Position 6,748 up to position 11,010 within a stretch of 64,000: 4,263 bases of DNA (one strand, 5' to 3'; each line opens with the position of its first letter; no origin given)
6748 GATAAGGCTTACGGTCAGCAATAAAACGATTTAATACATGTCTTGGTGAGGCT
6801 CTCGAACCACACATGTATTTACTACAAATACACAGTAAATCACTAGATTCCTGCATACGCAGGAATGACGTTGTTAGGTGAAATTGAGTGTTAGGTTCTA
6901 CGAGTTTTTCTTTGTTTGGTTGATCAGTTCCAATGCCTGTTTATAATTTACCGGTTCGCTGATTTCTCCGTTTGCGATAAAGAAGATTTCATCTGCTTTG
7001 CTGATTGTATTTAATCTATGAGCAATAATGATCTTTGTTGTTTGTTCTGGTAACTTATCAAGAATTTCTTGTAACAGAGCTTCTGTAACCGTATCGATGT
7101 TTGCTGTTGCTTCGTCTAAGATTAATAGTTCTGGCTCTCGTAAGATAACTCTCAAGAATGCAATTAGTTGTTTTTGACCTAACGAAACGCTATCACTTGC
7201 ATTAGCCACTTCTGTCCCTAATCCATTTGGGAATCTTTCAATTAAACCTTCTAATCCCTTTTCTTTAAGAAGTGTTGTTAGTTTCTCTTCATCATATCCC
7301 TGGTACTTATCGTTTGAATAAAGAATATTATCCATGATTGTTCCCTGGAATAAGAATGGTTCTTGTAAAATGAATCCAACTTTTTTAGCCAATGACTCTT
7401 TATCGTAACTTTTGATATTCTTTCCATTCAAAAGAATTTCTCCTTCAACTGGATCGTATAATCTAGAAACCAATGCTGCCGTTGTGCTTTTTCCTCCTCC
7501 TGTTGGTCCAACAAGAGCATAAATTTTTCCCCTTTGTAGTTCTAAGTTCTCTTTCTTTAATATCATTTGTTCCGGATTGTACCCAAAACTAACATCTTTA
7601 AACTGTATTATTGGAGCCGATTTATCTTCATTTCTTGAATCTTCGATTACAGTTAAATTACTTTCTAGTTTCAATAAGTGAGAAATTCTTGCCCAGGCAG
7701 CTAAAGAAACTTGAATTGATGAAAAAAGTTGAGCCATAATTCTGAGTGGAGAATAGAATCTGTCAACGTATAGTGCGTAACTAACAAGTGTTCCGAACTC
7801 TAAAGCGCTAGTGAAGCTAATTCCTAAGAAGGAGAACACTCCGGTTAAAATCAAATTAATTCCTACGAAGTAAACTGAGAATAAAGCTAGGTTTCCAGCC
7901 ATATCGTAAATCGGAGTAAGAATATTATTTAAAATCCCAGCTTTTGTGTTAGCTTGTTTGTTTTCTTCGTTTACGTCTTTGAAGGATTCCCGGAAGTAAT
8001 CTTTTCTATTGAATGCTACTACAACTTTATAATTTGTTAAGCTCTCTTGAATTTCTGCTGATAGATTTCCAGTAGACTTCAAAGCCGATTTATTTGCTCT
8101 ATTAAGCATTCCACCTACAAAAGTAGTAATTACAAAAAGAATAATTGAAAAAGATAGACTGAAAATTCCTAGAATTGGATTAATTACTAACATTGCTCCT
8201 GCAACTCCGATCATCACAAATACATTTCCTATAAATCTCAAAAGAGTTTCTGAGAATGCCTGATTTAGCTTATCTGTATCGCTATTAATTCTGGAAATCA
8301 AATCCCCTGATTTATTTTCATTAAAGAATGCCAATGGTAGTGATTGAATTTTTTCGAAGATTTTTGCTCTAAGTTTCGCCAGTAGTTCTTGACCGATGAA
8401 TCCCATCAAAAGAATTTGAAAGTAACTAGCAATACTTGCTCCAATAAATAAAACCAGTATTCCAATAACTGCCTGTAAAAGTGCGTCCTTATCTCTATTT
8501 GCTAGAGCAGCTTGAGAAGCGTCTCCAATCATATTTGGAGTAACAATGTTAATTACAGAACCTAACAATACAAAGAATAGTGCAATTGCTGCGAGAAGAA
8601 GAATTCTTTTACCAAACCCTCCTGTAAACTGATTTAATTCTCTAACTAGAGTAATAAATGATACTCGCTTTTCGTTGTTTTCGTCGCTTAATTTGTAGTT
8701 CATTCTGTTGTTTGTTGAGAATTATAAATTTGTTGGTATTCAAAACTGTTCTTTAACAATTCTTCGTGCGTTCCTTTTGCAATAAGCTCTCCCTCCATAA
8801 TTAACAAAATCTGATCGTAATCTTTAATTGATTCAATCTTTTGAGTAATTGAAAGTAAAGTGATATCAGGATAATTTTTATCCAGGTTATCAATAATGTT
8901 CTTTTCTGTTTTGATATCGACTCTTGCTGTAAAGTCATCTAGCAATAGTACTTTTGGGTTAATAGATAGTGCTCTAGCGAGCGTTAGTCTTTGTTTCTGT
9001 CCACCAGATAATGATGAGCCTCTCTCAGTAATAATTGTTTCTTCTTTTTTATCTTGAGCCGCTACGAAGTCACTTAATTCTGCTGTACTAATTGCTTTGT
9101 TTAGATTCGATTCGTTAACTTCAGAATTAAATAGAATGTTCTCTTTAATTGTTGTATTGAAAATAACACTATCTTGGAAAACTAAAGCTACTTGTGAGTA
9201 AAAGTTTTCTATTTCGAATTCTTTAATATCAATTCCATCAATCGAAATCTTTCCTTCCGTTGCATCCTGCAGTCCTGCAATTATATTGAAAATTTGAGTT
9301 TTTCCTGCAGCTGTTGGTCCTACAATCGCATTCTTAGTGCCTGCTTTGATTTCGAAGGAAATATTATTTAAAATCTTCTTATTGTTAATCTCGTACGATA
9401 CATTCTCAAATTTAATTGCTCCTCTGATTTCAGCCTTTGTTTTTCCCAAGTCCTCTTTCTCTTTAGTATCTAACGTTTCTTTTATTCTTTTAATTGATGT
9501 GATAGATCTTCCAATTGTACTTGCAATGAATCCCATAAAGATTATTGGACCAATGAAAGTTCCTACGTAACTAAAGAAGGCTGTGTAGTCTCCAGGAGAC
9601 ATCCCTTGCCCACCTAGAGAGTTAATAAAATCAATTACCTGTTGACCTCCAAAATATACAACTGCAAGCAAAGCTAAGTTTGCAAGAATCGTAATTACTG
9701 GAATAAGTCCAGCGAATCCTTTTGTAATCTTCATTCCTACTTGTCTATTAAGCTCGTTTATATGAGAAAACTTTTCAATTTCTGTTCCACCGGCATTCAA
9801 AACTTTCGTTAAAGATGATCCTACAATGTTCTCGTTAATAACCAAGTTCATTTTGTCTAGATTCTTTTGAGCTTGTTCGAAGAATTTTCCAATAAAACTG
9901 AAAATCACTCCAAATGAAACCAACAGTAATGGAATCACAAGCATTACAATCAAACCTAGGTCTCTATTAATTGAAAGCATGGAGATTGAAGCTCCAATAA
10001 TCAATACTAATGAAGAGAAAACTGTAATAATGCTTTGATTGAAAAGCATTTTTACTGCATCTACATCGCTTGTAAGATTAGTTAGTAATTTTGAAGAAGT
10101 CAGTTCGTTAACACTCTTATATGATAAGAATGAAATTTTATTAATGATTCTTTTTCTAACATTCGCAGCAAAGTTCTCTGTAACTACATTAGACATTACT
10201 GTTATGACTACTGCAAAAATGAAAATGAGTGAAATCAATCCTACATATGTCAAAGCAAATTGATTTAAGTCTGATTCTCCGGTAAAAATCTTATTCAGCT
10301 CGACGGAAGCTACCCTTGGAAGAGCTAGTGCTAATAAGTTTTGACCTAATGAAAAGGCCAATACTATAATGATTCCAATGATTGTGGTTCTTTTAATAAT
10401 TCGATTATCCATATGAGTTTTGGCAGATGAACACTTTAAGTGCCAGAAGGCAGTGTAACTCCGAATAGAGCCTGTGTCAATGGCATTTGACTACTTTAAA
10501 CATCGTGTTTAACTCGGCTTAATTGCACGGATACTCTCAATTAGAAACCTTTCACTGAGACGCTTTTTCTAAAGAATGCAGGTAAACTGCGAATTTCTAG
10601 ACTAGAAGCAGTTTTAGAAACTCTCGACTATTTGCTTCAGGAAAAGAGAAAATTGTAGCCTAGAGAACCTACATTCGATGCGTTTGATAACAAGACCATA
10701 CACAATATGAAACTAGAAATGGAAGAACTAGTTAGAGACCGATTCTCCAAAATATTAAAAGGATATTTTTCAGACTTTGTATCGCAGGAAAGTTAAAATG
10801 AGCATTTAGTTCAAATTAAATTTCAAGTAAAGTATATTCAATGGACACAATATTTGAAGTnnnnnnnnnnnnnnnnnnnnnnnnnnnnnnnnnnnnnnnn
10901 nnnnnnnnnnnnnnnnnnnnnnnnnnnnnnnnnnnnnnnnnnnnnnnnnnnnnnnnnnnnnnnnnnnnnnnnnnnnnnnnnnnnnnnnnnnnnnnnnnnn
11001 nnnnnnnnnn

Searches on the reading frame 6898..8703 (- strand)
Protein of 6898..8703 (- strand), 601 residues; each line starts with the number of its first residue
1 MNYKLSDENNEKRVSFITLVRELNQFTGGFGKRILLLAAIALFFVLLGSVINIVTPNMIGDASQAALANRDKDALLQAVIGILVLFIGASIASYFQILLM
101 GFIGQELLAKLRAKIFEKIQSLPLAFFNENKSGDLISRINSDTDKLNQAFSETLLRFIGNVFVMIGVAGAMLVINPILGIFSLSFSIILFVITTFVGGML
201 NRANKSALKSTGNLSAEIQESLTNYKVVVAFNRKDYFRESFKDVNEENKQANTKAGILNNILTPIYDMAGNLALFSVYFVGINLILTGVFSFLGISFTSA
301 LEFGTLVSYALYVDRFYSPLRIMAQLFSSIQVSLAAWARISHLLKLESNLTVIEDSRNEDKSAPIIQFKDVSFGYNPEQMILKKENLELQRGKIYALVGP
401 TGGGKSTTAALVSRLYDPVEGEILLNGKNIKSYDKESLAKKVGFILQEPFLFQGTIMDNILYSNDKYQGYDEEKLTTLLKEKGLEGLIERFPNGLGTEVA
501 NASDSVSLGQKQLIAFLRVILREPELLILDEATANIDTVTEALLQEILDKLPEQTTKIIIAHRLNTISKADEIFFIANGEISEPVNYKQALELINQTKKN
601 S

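Call 33: search_protein_families(library=pfam, proteins=[window:6898-8703:-])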
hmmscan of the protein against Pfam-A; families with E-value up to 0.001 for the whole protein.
window:6898-8703:- (601 aa): 4 families
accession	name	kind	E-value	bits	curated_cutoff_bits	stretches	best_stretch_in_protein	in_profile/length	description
PF00664.28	ABC_membrane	-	8.2e-49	167.2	28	1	40-294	3-259/274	ABC transporter transmembrane region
PF00005.33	ABC_tran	-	2.8e-27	96.4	25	1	383-534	2-137/137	ABC transporter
PF02463.25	SMC_N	-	6.2e-06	26.2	40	1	408-577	96-212/220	RecF/RecN/SMC N terminal domain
PF13401.12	AAA_22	-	7.7e-05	23.5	27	1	392-549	5-106/130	AAA domain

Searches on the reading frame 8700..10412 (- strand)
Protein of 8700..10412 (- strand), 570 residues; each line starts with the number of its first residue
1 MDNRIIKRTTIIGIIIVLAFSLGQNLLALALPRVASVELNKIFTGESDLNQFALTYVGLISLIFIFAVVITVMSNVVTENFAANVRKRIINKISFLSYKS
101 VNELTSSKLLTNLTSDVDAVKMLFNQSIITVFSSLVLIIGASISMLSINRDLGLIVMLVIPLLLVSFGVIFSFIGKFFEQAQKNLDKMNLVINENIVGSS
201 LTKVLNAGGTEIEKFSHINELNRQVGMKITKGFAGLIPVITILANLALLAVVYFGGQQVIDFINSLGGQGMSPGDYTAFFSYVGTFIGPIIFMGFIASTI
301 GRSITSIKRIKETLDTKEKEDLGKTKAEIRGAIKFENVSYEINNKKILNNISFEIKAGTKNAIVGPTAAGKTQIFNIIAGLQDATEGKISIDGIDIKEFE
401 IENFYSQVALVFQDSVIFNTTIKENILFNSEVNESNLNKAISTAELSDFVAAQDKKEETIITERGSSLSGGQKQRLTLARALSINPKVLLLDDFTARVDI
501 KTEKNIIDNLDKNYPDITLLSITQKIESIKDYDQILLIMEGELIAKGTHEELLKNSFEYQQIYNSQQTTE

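Call 33: search_protein_families(library=pfam, proteins=[window:8700-10412:-])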
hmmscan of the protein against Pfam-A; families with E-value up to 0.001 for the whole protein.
window:8700-10412:- (570 aa): 2 families
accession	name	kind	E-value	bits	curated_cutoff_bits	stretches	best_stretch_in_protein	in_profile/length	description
PF00005.33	ABC_tran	-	2.2e-30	106.5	25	1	348-496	1-137/137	ABC transporter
PF00664.28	ABC_membrane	-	5e-29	102.3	28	1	14-289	1-273/274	ABC transporter transmembrane region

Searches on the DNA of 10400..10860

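Call 77: search_rna_families(source=window, start=10400, end=10860, threshold=evalue, max_evalue=5)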
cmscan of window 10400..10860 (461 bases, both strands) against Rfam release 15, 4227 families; matches with E-value up to 5: 1.
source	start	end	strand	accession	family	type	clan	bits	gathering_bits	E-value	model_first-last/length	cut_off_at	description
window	10535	10667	-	RF01488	rli49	Gene; sRNA;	-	14.3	40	4.8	1-163/163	no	Listeria sRNA rli49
